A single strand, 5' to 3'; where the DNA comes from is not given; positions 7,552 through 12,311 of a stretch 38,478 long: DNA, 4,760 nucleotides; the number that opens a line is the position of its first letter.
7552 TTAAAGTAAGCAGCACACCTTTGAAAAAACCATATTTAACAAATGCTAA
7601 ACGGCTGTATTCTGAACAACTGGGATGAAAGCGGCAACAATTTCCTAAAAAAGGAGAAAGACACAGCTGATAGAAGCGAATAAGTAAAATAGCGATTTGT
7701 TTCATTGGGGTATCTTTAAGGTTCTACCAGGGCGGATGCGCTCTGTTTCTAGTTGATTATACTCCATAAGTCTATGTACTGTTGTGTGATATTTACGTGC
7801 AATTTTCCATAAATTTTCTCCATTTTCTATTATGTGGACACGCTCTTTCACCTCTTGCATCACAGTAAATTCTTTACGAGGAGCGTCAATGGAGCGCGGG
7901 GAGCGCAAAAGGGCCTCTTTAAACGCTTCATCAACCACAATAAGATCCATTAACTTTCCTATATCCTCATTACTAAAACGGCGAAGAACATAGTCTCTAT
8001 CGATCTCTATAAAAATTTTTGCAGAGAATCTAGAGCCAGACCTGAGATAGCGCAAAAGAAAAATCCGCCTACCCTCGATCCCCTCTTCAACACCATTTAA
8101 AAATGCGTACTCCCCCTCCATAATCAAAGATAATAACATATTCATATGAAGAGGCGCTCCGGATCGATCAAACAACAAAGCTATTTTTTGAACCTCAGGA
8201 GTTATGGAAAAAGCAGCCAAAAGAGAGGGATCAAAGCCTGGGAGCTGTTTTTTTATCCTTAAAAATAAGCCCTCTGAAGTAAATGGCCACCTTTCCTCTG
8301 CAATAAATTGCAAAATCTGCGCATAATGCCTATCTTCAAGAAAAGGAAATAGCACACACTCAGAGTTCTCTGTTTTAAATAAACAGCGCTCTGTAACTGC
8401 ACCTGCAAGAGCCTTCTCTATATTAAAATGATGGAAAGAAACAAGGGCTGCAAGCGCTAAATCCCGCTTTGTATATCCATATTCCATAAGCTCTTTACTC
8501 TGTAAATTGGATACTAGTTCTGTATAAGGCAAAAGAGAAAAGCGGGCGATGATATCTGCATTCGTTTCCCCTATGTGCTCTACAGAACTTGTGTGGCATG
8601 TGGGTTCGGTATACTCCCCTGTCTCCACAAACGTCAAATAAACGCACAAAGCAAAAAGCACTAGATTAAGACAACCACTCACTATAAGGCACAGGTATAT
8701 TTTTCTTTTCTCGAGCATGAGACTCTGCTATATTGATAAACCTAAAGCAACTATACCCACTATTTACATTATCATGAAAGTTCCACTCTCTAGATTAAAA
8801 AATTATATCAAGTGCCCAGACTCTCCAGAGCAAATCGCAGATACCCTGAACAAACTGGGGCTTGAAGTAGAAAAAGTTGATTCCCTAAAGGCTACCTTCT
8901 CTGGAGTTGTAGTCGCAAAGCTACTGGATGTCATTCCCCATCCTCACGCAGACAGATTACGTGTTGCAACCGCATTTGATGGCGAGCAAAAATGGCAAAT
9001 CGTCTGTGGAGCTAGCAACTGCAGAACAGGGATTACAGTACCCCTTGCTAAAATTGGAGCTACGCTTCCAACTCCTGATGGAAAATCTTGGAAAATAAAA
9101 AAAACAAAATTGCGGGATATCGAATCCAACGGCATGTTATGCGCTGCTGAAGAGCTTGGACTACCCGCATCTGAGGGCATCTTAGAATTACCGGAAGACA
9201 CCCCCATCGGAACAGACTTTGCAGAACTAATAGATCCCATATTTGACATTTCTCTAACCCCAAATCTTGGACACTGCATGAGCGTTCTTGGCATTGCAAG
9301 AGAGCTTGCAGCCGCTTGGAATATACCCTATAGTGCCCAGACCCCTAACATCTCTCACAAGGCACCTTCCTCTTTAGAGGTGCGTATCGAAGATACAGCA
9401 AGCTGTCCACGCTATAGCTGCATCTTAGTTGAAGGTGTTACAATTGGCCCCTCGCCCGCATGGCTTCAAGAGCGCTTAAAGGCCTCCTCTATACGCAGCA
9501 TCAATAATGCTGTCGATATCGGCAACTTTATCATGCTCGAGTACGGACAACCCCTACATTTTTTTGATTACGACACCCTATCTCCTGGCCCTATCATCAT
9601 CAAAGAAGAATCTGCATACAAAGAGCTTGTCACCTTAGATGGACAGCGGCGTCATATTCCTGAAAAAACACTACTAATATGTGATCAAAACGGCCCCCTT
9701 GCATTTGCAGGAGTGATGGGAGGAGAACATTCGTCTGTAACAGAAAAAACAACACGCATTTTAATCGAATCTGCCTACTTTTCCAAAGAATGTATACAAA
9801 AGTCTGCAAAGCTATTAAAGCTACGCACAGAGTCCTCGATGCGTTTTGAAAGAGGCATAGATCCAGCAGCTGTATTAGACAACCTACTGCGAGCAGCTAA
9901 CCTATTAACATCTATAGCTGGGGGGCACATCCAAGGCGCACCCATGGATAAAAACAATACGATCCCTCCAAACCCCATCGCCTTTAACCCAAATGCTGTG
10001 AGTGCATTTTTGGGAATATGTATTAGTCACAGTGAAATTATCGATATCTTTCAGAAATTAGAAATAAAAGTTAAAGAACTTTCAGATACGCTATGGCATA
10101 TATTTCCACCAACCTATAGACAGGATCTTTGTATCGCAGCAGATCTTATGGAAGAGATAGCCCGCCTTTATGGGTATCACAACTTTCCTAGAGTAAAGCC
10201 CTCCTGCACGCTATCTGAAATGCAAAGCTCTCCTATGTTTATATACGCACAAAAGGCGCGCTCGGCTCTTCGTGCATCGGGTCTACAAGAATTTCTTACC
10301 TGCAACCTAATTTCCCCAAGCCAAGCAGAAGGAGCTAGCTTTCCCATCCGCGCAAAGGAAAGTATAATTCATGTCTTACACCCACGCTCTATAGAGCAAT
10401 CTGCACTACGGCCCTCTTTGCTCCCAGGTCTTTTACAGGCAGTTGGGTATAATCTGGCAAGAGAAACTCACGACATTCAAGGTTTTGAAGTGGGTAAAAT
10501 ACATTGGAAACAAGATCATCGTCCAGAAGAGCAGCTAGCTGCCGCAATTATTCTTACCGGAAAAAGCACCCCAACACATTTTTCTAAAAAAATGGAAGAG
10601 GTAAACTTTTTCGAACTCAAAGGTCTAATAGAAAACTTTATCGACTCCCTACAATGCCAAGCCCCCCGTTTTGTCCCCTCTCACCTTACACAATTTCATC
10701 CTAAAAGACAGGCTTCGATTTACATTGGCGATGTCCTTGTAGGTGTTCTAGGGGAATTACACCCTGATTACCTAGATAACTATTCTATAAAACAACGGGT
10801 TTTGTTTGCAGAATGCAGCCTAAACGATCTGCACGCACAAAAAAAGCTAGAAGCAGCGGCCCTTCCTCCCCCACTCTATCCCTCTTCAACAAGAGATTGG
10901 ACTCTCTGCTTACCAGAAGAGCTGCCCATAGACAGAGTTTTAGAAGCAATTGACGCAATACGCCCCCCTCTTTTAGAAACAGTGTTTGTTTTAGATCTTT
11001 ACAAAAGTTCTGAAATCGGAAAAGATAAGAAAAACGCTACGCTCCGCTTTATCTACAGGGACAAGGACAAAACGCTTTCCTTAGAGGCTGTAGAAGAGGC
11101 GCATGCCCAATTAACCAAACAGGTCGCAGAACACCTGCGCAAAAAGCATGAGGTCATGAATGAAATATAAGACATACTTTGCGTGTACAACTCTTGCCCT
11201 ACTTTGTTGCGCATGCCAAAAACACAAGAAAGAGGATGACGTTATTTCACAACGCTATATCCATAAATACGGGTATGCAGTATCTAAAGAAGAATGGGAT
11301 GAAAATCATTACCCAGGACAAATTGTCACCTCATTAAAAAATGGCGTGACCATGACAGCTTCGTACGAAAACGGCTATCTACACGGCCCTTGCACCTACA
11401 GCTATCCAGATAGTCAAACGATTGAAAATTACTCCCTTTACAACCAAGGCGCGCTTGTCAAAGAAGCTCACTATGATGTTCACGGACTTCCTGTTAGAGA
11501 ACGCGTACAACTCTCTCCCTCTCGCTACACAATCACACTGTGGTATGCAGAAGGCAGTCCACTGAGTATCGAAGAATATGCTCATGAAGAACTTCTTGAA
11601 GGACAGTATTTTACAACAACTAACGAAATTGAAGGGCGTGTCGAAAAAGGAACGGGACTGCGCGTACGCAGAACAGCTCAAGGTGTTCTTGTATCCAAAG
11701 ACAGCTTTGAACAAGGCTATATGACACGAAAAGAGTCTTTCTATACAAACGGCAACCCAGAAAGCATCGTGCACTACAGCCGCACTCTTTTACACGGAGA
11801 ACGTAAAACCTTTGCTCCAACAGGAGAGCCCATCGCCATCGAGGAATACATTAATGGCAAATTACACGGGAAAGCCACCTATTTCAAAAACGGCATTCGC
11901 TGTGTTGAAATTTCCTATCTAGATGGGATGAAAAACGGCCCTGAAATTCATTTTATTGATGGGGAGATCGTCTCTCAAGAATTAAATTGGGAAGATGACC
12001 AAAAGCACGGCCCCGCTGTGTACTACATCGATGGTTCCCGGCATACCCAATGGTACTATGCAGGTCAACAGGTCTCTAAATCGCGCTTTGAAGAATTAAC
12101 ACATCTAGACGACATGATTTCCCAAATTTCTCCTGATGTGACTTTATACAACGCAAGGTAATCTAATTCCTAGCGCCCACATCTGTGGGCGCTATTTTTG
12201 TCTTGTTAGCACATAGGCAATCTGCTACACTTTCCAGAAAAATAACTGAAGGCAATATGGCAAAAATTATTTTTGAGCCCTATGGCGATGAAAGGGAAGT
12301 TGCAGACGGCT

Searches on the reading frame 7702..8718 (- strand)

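Call 78: search_protein_families(library=pfam, proteins=[window:7702-8718:-], max_evalue=0.001)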
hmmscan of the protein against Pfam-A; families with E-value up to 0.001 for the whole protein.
window:7702-8718:- (338 aa): 1 family
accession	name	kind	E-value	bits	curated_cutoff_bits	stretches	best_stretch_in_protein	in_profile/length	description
PF01476.26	LysM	-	1.1e-12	48.1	20.9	1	295-337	1-43/43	LysM domain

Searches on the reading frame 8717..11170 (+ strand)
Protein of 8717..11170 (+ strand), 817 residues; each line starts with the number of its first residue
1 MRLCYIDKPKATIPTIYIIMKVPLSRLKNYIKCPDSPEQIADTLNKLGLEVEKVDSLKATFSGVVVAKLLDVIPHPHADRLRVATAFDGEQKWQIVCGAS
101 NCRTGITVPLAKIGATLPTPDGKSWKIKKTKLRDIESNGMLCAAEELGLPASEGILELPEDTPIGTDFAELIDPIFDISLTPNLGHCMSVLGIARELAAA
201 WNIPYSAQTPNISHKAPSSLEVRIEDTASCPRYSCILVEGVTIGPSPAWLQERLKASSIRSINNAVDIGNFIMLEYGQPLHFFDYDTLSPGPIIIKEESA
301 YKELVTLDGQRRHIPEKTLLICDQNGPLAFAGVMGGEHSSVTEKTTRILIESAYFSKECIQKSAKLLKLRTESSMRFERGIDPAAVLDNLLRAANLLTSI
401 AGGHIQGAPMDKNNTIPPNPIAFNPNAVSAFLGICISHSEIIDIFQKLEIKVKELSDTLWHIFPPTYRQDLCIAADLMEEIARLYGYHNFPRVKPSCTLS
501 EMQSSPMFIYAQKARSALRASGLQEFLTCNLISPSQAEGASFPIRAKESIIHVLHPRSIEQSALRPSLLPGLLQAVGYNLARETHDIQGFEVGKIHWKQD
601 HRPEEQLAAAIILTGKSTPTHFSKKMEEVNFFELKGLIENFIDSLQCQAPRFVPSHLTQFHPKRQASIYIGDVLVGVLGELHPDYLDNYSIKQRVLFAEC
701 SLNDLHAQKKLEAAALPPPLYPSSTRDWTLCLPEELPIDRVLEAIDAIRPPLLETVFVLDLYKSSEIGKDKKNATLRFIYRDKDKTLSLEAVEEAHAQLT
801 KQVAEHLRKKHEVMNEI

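Call 18: search_protein_families(library=ncbifam, proteins=[window:8717-11170:+], max_evalue=0.001)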
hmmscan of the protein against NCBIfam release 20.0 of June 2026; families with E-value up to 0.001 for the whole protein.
window:8717-11170:+ (817 aa): 6 families
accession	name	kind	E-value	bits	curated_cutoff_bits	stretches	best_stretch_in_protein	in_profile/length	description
TIGR00472.1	pheT_bact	equivalog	5.9e-225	749.1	402.65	1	20-807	1-793/798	phenylalanine--tRNA ligase subunit beta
NF001882.0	PRK00629.5-4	equivalog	5.5e-66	223.4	527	1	23-783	4-713/725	phenylalanine--tRNA ligase subunit beta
TIGR00471.1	pheT_arch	equivalog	3.8e-34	118.1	282.65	1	174-703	42-548/551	phenylalanine--tRNA ligase subunit beta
NF045760.1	YtpR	equivalog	7.1e-30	104.2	100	1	49-168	68-185/185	YtpR family tRNA-binding protein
NF001879.0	PRK00629.5-1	equivalog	1e-12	47.4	840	1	25-282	6-263/718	phenylalanine--tRNA ligase subunit beta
NF045867.1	PheT_Nterm_rel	equivalog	6e-11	42.7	120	1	61-149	86-170/171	TyrS-associated PheT N-terminal domain-related protein TapR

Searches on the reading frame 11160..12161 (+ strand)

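Call 78: search_protein_families(library=pfam, proteins=[window:11160-12161:+], max_evalue=0.001)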
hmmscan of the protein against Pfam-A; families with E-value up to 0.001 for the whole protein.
window:11160-12161:+ (333 aa): 2 families
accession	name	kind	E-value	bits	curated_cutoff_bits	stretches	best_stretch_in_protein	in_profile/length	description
PF02493.26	MORN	-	5.4e-09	35.9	22.5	0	69-85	5-21/23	MORN repeat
PF07661.19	MORN_2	-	7e-07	29.2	29.6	0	211-232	1-22/22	MORN repeat variant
